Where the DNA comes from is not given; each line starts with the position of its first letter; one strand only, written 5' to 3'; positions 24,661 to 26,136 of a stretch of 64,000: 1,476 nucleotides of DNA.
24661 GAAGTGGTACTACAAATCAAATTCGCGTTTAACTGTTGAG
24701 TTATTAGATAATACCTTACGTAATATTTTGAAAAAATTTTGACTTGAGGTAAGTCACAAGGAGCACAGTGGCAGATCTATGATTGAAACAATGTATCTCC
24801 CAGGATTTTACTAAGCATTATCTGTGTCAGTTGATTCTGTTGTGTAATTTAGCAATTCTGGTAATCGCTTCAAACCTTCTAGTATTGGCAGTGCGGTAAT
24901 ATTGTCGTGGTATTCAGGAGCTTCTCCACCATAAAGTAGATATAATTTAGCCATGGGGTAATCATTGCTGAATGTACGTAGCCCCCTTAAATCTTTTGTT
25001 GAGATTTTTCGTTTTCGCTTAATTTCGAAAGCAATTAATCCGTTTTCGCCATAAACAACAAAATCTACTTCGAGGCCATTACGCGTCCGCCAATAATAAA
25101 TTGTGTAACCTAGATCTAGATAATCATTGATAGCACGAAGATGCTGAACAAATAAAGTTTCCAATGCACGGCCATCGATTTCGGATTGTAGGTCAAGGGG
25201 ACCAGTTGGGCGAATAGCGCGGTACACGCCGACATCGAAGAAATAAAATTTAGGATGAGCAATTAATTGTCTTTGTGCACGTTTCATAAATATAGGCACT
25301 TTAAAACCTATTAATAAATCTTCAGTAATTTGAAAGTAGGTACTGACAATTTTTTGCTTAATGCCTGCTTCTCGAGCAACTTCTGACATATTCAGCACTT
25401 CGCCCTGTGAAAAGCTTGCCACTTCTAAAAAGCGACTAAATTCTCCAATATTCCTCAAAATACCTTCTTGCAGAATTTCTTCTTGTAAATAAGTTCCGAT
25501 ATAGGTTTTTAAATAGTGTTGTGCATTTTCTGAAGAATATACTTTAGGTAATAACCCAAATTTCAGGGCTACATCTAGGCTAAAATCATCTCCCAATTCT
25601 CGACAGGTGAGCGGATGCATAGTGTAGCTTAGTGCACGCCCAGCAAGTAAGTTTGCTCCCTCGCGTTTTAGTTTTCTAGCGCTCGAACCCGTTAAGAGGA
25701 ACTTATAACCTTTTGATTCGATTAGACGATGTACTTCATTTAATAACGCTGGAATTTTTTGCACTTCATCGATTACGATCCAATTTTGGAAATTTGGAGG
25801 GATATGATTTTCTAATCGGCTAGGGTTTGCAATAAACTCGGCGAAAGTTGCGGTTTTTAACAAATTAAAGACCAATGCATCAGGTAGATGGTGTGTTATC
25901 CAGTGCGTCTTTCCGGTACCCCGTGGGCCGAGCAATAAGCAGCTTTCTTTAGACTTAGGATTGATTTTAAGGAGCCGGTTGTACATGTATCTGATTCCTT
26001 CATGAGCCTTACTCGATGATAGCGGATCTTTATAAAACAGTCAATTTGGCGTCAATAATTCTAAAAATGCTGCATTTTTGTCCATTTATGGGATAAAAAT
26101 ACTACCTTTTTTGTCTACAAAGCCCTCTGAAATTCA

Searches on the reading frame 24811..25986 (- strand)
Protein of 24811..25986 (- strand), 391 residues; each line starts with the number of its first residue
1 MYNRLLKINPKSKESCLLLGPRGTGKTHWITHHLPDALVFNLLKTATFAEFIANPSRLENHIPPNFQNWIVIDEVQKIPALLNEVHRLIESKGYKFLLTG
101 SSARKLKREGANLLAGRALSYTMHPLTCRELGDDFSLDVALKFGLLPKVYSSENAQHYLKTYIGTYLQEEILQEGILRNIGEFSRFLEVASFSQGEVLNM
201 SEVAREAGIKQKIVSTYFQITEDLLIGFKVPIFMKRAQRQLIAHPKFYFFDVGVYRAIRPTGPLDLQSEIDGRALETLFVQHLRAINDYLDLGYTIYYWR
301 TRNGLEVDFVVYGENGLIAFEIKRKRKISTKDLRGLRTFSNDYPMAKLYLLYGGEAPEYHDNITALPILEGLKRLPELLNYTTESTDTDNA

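Call 22: search_protein_families(library=ncbifam, proteins=[window:24811-25986:-], max_evalue=0.00001)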
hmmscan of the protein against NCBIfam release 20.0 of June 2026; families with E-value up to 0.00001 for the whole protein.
window:24811-25986:- (391 aa): 0 families

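Call 57: find_encoding_contigs(protein=window:24811-25986:-, flank=10000, max_places=4)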
Protein window:24811-25986:- (391 aa): 1 contig read that carries it; 1 place shown.
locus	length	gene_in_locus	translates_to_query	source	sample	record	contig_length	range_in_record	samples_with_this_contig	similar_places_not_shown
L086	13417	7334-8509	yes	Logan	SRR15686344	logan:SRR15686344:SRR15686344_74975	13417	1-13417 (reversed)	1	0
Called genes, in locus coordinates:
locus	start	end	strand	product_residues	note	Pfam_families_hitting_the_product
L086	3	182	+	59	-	?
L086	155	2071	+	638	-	-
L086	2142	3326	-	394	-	PF00266:Aminotran_5, PF01041:DegT_DnrJ_EryC1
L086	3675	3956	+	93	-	-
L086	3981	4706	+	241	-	-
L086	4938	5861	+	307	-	-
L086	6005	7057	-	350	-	PF01381:HTH_3, PF12844:HTH_19, PF13560:HTH_31, PF06114:Peptidase_M78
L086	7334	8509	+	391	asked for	PF13173:AAA_14, PF13635:DUF4143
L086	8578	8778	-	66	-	-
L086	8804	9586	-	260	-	PF00106:adh_short, PF08659:KR, PF23441:SDR, PF13561:adh_short_C2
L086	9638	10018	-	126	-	-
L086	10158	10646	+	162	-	PF04463:2-thiour_desulf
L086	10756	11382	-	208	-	PF00484:Pro_CA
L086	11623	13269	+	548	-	PF00916:Sulfate_transp, PF01740:STAS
